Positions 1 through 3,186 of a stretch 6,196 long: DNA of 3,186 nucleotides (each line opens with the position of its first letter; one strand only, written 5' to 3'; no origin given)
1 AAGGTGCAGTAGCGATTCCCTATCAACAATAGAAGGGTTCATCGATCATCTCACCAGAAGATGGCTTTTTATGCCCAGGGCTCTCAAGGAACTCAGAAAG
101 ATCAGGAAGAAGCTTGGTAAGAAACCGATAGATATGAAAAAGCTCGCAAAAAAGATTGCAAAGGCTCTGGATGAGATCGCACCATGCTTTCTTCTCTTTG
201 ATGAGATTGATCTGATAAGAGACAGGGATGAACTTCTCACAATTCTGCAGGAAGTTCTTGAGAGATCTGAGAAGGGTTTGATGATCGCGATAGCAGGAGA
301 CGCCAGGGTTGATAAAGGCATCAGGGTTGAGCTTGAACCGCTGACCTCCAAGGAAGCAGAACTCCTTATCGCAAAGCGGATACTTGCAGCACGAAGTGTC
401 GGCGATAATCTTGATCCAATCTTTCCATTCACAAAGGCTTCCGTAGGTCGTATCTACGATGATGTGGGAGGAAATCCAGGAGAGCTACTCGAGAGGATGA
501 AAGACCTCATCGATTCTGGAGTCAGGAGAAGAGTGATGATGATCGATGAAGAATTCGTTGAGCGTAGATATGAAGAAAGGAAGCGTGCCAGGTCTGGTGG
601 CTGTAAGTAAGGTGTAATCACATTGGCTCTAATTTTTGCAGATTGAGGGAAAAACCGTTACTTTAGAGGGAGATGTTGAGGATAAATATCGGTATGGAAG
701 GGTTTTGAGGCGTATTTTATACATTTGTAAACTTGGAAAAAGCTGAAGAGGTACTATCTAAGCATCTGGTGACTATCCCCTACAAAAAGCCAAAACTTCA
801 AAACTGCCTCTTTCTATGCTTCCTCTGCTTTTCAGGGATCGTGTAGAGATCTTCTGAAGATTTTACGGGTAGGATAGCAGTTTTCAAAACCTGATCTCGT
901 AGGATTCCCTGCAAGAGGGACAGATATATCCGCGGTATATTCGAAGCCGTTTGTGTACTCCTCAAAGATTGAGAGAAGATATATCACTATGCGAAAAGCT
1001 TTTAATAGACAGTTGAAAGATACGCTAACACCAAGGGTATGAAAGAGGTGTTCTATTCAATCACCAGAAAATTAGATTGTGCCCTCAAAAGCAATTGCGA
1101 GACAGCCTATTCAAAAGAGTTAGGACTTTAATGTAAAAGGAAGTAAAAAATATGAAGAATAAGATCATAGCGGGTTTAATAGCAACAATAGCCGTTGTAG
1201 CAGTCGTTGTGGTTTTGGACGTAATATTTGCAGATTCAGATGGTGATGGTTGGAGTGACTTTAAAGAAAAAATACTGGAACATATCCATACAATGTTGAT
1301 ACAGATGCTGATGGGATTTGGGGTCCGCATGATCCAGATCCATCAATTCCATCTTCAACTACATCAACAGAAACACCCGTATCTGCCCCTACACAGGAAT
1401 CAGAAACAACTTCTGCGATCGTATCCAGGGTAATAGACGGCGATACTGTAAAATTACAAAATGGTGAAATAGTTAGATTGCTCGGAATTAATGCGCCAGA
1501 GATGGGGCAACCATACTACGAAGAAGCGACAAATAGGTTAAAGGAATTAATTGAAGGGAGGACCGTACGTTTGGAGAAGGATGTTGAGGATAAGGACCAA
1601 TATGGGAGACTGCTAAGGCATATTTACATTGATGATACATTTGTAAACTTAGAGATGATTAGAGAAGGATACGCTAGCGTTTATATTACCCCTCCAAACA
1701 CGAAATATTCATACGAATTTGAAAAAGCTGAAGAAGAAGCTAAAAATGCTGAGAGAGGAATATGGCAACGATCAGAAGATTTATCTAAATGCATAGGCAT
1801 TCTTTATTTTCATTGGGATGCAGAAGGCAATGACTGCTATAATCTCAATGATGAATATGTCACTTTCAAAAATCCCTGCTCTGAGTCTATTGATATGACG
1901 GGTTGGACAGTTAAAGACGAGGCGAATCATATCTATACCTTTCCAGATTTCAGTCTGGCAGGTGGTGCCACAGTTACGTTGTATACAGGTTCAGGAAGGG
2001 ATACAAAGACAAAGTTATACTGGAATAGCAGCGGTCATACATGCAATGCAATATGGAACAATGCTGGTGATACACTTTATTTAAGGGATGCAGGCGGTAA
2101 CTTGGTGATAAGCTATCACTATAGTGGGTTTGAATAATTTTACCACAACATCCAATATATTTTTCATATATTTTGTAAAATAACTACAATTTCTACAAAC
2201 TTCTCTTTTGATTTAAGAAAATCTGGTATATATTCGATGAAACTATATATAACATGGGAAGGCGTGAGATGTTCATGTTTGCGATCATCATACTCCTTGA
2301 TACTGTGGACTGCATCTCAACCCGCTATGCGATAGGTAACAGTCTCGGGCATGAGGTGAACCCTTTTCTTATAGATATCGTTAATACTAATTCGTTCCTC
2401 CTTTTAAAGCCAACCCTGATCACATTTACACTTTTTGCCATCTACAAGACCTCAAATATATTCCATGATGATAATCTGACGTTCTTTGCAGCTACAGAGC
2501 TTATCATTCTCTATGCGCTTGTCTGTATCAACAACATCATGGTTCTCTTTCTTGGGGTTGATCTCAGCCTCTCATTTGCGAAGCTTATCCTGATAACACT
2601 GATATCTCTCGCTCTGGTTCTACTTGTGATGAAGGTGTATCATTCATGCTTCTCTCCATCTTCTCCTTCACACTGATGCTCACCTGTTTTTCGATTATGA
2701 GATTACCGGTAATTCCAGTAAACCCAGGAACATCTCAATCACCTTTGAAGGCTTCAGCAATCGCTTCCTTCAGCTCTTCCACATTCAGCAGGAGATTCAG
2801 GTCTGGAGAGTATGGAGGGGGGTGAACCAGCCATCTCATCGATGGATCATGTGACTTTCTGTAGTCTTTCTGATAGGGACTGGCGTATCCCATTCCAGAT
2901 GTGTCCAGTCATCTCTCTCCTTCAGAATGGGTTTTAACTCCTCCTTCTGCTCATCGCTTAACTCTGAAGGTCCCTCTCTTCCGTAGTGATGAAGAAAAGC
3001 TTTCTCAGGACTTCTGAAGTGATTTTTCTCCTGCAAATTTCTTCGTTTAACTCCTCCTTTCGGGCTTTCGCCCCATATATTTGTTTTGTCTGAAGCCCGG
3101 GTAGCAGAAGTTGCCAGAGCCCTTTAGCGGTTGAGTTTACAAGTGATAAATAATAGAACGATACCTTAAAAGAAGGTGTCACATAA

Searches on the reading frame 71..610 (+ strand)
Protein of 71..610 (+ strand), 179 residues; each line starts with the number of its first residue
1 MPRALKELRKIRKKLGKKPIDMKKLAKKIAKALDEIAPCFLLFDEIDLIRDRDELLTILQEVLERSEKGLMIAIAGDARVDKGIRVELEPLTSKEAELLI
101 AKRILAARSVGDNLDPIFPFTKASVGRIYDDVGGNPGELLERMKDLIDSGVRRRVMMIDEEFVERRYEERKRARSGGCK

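Call 11: search_protein_families(library=pfam, proteins=[window:71-610:+], max_evalue=0.01)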
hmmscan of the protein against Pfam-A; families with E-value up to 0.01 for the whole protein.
window:71-610:+ (179 aa): 2 families
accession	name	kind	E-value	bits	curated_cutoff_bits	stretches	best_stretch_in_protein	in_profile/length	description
PF13401.12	AAA_22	-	0.00031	21.5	27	0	8-80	51-126/130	AAA domain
PF00004.35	AAA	-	0.00062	20.6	21.2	0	21-75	41-108/131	ATPase family associated with various cellular activities (AAA)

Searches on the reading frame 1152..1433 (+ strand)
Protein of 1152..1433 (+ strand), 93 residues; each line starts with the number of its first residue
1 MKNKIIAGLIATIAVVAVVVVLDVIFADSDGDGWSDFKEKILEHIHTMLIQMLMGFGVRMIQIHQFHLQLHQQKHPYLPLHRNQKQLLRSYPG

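Call 11: search_protein_families(library=pfam, proteins=[window:1152-1433:+], max_evalue=0.01)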
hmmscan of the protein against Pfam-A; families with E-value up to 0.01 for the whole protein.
window:1152-1433:+ (93 aa): 0 families

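Call 55: find_encoding_contigs(protein=window:1152-1433:+, flank=10000, max_places=2)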
Protein window:1152-1433:+ (93 aa): 4 contigs read that carry it; 2 places shown.
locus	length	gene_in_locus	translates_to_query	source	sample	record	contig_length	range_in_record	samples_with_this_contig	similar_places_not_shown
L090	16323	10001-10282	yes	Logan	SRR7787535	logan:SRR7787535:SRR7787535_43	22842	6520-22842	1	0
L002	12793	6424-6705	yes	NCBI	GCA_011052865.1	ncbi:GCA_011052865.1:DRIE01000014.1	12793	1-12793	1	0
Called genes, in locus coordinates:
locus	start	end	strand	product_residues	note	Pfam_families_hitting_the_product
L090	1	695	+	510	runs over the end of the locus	PF03495:Binary_toxB (faint), PF18884:TSP3_bac (faint)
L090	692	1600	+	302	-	PF13424:TPR_12 (weak)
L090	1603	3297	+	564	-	PF00437:T2SSE, PF23989:PilB3_C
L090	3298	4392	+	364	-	PF00482:T2SSF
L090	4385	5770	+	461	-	PF00482:T2SSF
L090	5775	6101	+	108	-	-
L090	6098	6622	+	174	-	PF01926:MMR_HSR1, PF02421:FeoB_N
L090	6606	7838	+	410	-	PF07670:Gate, PF07664:FeoB_C (weak), PF07670:Gate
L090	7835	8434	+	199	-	PF06745:ATPase, PF23442:DUF7125 (faint), PF06745:ATPase (weak)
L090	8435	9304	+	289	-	PF24883:NPHP3_N (weak), PF13401:AAA_22 (weak)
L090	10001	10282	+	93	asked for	-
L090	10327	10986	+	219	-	PF00565:SNase, PF00932:LTD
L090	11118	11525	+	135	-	PF18902:DUF5658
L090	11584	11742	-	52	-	-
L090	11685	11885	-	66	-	-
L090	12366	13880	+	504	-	-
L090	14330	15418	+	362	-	PF07690:MFS_1, PF05977:MFS_3 (weak)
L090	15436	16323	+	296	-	?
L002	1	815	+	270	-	PF00482:T2SSF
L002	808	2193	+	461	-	PF00482:T2SSF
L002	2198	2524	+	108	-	-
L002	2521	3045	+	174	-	PF01926:MMR_HSR1, PF02421:FeoB_N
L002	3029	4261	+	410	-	PF07670:Gate, PF07664:FeoB_C (weak), PF07670:Gate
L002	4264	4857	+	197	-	PF06745:ATPase, PF23442:DUF7125 (faint), PF06745:ATPase (weak)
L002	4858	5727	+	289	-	PF24883:NPHP3_N (weak), PF13401:AAA_22 (weak)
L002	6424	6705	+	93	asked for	-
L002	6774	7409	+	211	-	PF00565:SNase, PF00932:LTD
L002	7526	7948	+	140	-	PF18902:DUF5658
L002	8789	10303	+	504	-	-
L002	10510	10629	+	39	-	PF07900:DUF1670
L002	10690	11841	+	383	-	PF07690:MFS_1, PF05977:MFS_3 (weak)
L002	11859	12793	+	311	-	PF04055:Radical_SAM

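Call 57: search_protein_families(library=ncbifam, proteins=[L090:5775-6101:+, L090:7835-8434:+], max_evalue=0.001)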
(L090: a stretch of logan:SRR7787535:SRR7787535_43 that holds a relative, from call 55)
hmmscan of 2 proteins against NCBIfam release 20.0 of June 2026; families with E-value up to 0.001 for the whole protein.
L090:5775-6101:+ (108 aa): 0 families

L090:7835-8434:+ (199 aa): 10 families
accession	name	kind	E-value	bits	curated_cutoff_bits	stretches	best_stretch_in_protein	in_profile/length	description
NF004723.0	PRK06067.1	subfamily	1.3e-09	38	194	1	3-65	13-77/243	flagellar accessory protein FlaH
NF052589.1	ArlH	equivalog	2.4e-09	37.2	215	1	67-198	106-228/229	archaellum protein ArlH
TIGR03881.1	KaiC_arch_4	hypoth_equivalog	3.2e-09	36.8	247.8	1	6-101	3-88/231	KaiC domain-containing protein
NF006799.0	PRK09302.1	equivalog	2.4e-08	33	408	1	4-78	11-88/515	circadian clock protein KaiC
TIGR03877.1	thermo_KaiC_1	hypoth_equivalog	5e-08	32.7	307.25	0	4-74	2-74/238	KaiC domain-containing protein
TIGR03880.1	KaiC_arch_3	hypoth_equivalog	8.2e-06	25.5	249.45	0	12-81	4-75/224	KaiC domain-containing protein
TIGR03600.1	phage_DnaB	exception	2.1e-05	23.7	498.65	1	6-59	177-231/421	phage replicative helicase, DnaB family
NF006443.0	PRK08760.1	equivalog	0.0002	19.9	741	1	6-54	212-260/476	replicative DNA helicase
TIGR00665.1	DnaB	equivalog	0.00067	18.6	385.25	1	4-53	176-225/435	replicative DNA helicase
NF004384.0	PRK05748.1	equivalog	0.00071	18.2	525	1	6-56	186-236/452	replicative DNA helicase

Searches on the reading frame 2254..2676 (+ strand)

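Call 11: search_protein_families(library=pfam, proteins=[window:2254-2676:+], max_evalue=0.01)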
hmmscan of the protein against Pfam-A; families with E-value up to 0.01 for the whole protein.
window:2254-2676:+ (140 aa): 1 family
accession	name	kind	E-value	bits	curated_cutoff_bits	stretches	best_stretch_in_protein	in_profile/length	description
PF18902.5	DUF5658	-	9.6e-08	33.1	25.2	1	14-95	2-82/82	Domain of unknown function (DUF5658)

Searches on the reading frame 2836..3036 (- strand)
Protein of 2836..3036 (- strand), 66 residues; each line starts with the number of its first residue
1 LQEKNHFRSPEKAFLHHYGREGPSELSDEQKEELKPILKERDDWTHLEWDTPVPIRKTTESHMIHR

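Call 11: search_protein_families(library=pfam, proteins=[window:2836-3036:-], max_evalue=0.01)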
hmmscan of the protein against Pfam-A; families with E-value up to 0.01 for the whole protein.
window:2836-3036:- (66 aa): 0 families
